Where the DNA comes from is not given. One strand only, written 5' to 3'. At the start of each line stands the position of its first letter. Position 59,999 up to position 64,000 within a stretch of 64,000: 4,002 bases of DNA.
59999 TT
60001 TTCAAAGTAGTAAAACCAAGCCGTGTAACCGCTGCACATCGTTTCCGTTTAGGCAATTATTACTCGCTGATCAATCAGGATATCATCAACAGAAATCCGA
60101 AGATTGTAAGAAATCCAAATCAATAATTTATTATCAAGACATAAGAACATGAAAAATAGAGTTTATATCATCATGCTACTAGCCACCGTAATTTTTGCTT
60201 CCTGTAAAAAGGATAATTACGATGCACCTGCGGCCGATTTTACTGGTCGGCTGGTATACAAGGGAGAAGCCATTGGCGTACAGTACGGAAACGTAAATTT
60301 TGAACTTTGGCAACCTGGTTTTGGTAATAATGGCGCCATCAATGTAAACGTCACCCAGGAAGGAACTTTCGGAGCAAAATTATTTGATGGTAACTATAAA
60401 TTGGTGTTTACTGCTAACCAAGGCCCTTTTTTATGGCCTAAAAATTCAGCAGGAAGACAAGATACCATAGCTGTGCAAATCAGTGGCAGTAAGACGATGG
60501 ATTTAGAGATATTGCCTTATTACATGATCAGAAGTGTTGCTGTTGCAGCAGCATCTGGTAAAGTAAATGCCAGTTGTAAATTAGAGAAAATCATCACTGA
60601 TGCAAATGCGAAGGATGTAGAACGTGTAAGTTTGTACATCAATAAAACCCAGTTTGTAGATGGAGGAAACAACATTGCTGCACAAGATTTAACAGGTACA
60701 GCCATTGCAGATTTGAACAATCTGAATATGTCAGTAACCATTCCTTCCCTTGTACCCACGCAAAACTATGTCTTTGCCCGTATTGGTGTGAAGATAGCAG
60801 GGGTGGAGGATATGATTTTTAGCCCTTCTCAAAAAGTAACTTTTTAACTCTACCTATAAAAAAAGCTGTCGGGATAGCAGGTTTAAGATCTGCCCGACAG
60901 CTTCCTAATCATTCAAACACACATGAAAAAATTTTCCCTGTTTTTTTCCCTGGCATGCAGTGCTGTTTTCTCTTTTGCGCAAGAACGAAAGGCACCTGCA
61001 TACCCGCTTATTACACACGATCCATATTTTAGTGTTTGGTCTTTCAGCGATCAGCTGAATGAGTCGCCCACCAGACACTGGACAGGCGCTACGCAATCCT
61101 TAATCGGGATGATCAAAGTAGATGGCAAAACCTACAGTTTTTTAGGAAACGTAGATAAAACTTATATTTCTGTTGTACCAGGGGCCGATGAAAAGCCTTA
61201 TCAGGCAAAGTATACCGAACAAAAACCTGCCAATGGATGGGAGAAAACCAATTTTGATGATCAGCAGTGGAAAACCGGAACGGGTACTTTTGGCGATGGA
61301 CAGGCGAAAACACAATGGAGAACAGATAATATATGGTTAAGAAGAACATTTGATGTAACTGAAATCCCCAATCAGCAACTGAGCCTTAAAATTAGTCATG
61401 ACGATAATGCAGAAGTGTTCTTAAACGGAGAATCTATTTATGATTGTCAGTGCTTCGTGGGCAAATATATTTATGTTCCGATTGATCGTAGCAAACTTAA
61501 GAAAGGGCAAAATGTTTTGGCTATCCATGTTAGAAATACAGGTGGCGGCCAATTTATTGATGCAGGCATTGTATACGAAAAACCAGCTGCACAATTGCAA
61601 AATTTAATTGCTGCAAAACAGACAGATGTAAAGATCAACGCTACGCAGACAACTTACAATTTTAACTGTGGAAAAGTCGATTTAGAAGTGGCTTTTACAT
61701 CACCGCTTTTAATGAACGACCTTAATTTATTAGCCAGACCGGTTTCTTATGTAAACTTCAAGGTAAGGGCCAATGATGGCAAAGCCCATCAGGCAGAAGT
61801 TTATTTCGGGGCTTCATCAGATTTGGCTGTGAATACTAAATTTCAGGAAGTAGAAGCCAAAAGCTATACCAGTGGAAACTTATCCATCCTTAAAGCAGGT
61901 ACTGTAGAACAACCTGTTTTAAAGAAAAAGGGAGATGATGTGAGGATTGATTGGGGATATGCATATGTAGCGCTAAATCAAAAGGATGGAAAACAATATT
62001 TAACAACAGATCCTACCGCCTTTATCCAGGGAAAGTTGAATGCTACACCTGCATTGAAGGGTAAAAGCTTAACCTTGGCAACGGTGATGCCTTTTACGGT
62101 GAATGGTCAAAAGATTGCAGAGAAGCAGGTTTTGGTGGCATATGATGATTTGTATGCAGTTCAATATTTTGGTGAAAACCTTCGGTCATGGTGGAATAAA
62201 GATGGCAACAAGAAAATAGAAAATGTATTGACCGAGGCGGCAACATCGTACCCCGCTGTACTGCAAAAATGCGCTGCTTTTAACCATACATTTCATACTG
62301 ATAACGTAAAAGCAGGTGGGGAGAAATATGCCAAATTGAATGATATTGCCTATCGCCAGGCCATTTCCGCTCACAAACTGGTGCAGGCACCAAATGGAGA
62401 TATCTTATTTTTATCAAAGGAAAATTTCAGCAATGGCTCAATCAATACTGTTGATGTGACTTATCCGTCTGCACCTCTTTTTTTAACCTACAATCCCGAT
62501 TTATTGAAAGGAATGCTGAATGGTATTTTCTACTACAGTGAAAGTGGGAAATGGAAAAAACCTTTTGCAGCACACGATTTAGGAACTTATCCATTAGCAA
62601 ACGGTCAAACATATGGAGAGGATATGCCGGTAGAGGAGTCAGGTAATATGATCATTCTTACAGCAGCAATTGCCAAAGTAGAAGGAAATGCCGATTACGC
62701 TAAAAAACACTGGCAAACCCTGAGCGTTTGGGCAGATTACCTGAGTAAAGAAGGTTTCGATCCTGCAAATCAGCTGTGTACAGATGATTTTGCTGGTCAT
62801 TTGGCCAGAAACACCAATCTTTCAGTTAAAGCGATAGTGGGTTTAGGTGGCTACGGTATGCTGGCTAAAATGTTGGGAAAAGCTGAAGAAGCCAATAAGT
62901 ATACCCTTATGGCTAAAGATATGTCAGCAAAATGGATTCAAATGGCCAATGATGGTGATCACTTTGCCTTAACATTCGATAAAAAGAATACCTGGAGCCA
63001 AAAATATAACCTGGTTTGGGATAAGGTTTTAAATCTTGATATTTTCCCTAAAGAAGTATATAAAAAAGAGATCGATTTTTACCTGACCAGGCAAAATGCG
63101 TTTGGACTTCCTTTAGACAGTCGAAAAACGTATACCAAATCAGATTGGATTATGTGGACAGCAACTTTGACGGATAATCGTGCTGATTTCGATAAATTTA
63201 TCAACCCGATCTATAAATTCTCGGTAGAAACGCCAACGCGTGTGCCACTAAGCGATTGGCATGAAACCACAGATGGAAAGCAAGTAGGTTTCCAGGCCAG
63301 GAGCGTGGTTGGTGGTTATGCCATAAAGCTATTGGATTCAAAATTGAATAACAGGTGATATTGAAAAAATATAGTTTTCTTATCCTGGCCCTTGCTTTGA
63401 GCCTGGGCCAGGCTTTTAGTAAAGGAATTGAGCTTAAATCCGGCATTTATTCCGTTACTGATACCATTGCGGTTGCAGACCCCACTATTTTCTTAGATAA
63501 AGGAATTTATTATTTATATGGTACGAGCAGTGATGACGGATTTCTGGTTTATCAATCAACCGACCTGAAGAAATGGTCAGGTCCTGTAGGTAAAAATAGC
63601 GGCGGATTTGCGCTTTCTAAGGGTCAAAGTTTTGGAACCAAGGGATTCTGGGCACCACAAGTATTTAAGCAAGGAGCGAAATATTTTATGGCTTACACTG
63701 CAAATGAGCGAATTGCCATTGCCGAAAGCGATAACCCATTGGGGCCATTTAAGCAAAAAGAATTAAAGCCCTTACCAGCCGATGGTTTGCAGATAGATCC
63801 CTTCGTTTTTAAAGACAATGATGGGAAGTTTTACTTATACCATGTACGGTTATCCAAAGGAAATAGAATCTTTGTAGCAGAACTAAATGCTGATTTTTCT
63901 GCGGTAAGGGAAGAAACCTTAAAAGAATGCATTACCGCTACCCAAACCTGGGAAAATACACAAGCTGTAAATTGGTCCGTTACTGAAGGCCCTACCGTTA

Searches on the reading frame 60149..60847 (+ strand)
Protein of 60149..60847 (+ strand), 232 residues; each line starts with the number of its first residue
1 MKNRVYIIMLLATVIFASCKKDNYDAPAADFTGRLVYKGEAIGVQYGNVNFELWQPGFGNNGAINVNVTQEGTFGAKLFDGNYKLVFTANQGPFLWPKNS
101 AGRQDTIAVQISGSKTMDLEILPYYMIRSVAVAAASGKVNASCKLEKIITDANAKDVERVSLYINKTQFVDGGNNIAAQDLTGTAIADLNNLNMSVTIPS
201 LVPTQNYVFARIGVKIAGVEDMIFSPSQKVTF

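Call 8: search_protein_families(library=pfam, proteins=[window:60149-60847:+])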
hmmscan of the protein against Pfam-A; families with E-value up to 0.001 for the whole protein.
window:60149-60847:+ (232 aa): 2 families
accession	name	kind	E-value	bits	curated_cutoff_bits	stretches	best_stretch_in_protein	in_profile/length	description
PF12866.13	DUF3823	-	1.9e-28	99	27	1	31-121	3-89/90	Protein of unknown function (DUF3823) N-terminal domain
PF18003.7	DUF3823_C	-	2e-28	99.5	27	1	125-229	1-103/103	Domain of unknown function (DUF3823_C)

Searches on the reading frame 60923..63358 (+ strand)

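Call 8: search_protein_families(library=pfam, proteins=[window:60923-63358:+])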
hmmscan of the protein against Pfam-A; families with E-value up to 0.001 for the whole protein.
window:60923-63358:+ (811 aa): 3 families
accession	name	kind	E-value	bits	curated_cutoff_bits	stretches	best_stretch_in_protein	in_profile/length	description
PF16335.10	GtaA_6_Hairpin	-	2.3e-145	484.6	24.9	1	466-802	1-342/343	Glutaminase A six helical-hairpin domain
PF17168.10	DUF5127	-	9e-45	153.7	28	1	241-459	1-228/229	Domain of unknown function (DUF5127)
PF16334.10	DUF4964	-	3.1e-24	85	30.7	1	21-86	23-88/88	Domain of unknown function (DUF4964)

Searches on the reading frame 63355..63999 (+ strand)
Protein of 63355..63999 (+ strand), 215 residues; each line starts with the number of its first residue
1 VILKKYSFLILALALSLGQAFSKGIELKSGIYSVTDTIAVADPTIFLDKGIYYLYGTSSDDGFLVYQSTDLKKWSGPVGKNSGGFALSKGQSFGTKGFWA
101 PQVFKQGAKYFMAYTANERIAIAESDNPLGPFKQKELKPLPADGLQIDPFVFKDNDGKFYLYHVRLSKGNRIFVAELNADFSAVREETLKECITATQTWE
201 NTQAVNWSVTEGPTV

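Call 8: search_protein_families(library=pfam, proteins=[window:63355-63999:+])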
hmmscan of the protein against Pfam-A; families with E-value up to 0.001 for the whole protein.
window:63355-63999:+ (215 aa): 1 family
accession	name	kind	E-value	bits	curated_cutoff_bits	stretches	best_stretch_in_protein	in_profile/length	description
PF04616.20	Glyco_hydro_43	-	5.2e-29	101.9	32.2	1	40-215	10-187/288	Glycosyl hydrolases family 43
